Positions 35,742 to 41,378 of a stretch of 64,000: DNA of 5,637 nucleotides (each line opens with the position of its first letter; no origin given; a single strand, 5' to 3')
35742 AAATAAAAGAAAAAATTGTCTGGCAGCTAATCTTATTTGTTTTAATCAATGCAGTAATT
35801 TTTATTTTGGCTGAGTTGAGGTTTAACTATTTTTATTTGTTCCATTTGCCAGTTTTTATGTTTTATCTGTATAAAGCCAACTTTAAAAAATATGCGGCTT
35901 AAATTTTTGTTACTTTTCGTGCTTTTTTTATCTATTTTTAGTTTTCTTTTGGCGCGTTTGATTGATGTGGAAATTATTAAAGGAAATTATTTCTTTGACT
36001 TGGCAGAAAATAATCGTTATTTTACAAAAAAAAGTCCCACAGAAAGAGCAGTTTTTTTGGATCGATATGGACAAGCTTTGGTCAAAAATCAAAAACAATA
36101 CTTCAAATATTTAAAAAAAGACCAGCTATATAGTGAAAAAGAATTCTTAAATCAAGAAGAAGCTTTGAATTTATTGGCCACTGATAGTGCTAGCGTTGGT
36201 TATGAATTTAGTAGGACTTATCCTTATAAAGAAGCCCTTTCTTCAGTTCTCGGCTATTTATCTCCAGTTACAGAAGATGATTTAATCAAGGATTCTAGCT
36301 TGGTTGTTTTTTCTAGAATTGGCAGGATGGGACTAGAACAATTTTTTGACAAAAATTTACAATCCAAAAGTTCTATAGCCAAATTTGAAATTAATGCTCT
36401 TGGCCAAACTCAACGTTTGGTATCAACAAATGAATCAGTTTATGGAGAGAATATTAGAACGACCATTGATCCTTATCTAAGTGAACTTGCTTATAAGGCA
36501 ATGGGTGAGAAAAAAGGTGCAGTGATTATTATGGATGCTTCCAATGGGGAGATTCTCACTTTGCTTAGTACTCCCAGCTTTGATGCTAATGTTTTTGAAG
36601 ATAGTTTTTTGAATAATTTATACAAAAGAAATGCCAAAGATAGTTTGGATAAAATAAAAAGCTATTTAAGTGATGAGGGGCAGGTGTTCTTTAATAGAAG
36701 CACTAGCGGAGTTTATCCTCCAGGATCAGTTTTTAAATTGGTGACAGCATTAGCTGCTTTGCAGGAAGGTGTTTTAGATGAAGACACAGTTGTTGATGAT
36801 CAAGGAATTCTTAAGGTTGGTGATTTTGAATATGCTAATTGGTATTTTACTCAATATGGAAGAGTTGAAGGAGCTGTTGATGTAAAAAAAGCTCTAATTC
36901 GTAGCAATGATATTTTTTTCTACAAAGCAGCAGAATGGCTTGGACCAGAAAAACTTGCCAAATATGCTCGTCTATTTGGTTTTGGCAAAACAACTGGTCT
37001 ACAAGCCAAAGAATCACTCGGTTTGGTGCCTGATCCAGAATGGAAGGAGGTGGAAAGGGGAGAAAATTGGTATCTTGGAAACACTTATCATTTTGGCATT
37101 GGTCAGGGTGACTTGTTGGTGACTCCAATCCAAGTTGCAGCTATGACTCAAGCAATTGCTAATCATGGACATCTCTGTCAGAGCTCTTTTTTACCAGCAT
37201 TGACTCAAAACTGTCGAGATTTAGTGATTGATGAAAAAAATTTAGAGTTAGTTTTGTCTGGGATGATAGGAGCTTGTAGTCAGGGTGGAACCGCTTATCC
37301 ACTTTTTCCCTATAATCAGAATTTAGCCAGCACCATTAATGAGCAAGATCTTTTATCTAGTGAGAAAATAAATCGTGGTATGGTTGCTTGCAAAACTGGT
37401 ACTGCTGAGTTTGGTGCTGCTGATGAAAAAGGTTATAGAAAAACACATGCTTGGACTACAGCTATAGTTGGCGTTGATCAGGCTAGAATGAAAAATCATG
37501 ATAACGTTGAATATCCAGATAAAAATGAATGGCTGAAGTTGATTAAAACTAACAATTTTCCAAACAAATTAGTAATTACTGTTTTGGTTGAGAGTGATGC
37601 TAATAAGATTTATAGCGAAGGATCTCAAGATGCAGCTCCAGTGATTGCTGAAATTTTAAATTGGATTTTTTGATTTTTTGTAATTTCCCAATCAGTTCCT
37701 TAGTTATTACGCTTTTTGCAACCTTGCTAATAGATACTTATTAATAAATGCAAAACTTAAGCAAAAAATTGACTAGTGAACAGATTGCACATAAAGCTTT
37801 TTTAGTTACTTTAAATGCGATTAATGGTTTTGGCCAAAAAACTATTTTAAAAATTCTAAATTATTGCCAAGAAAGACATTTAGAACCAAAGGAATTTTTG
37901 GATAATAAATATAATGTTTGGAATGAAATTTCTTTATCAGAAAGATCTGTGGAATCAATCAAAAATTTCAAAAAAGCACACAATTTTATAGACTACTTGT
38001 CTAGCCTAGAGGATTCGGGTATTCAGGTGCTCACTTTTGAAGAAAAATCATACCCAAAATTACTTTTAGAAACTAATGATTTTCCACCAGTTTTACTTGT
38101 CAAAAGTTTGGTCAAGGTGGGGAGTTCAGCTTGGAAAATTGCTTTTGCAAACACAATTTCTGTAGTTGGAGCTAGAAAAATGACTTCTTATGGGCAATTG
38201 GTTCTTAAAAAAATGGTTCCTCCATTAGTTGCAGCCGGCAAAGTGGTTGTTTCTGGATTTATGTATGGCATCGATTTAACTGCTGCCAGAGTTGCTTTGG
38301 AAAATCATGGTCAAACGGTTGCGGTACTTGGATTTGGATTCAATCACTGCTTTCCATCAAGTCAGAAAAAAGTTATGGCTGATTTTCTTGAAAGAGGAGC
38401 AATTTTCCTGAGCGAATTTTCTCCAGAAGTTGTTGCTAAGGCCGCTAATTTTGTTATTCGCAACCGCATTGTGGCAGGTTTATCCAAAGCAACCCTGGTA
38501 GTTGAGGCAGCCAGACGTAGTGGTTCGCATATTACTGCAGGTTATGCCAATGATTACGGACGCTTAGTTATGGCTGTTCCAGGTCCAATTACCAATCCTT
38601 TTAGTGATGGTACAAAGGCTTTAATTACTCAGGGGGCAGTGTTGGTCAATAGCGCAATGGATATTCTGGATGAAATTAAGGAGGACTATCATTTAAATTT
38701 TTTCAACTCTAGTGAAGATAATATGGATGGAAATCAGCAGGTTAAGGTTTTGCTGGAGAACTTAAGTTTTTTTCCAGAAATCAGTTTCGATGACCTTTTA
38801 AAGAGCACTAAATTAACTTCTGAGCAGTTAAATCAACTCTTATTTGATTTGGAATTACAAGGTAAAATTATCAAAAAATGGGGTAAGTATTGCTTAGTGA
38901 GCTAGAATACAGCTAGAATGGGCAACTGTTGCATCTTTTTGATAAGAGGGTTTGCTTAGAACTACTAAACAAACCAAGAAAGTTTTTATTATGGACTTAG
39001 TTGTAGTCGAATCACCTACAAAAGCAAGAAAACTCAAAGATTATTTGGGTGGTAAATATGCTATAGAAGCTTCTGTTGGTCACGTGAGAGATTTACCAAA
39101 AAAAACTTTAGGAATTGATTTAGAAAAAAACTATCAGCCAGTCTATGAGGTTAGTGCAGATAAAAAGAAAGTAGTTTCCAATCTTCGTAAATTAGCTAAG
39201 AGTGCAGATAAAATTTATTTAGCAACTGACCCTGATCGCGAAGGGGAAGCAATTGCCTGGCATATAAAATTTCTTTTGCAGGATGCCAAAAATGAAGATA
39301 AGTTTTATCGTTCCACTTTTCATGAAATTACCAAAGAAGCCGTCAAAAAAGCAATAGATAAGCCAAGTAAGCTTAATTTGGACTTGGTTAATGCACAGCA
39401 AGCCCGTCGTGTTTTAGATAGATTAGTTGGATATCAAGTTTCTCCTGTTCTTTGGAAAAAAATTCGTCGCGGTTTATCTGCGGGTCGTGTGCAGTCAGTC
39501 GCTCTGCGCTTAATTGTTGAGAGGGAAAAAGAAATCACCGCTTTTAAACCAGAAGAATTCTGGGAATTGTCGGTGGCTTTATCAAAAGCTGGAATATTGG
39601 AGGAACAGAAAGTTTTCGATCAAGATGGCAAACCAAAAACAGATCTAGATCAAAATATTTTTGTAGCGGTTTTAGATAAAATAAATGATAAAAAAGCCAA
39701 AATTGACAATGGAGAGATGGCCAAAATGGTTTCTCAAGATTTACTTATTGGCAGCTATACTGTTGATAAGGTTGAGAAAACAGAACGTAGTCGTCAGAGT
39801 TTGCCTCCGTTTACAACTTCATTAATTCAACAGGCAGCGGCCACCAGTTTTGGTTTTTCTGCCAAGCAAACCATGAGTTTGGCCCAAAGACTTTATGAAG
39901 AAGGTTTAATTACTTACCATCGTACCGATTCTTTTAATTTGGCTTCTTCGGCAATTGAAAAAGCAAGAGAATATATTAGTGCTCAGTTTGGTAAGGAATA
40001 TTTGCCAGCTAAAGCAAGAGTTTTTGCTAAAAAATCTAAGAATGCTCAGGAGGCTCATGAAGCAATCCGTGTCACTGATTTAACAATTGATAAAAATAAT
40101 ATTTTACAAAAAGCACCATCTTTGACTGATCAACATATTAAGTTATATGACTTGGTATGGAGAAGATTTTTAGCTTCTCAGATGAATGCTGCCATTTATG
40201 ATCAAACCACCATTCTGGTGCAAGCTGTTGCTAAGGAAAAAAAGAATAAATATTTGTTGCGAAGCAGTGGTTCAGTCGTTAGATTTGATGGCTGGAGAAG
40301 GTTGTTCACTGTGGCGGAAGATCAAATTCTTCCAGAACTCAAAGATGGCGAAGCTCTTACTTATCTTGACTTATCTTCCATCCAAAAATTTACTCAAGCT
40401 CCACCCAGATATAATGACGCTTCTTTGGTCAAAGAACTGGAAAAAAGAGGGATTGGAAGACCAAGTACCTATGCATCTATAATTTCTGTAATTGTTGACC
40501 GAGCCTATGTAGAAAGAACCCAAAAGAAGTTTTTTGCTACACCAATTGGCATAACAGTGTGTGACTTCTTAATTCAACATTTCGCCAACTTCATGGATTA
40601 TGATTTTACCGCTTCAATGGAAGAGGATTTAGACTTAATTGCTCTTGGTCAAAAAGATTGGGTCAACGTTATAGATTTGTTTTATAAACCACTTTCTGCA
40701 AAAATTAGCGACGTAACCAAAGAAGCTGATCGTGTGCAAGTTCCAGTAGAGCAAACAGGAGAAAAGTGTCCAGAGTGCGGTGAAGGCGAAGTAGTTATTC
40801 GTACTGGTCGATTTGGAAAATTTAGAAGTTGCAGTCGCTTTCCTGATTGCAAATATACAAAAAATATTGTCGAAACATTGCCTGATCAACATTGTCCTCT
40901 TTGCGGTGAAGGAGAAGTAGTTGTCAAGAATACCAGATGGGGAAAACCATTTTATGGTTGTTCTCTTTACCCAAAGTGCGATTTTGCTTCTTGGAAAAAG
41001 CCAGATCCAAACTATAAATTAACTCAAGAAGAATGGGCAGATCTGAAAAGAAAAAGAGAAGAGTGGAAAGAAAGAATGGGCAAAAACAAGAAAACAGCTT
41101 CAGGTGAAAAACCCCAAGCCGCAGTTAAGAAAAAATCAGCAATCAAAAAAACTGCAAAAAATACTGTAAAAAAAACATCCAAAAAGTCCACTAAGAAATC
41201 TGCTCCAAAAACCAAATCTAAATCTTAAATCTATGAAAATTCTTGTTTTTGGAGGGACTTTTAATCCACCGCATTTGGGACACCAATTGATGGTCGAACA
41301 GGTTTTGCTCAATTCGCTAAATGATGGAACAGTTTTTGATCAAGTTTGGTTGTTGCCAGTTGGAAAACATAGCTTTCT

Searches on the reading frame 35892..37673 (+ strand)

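Call 63: search_protein_families(library=pfam, proteins=[window:35892-37673:+], max_evalue=0.001)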
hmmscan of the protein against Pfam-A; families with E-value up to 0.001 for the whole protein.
window:35892-37673:+ (593 aa): 2 families
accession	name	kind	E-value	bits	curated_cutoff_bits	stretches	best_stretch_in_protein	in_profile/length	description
PF00905.27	Transpeptidase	-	8.4e-51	173.4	22.1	1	209-533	1-272/299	Penicillin binding protein transpeptidase domain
PF03717.20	PBP_dimer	-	2.5e-16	61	24.4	1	99-173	99-175/180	Penicillin-binding Protein dimerisation domain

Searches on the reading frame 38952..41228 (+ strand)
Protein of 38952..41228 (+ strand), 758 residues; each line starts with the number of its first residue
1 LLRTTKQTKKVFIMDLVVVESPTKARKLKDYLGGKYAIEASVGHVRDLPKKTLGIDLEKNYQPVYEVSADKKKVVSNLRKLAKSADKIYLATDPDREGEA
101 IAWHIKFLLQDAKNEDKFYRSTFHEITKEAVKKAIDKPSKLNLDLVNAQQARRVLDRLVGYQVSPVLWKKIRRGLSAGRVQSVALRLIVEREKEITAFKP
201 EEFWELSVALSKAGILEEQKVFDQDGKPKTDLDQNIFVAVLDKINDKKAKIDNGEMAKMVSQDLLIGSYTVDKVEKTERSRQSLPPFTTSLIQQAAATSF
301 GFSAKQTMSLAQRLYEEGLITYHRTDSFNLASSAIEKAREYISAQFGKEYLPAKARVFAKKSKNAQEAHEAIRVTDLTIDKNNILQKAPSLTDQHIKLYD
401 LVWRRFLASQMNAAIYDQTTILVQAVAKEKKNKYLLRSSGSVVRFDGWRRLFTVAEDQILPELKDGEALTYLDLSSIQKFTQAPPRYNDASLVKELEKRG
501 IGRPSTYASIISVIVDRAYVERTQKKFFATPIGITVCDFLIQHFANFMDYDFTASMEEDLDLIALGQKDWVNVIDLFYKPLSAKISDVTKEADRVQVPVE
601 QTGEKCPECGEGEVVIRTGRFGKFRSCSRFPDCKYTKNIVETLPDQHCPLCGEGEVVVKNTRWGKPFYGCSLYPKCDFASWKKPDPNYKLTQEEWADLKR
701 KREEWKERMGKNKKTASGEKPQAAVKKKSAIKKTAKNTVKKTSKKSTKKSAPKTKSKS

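Call 63: search_protein_families(library=pfam, proteins=[window:38952-41228:+], max_evalue=0.001)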
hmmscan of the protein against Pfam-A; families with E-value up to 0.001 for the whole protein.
window:38952-41228:+ (758 aa): 3 families
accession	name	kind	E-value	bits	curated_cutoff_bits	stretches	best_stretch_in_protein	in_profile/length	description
PF01131.25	Topoisom_bac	-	7.6e-122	407.7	35.1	1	141-574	2-410/411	DNA topoisomerase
PF01396.24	Zn_ribbon_Top1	-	1.1e-26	92.7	32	2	603-640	1-37/39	Topoisomerase DNA binding C4 zinc finger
PF01751.28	Toprim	-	1.6e-23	83.1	23.1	1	16-126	2-96/96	Toprim domain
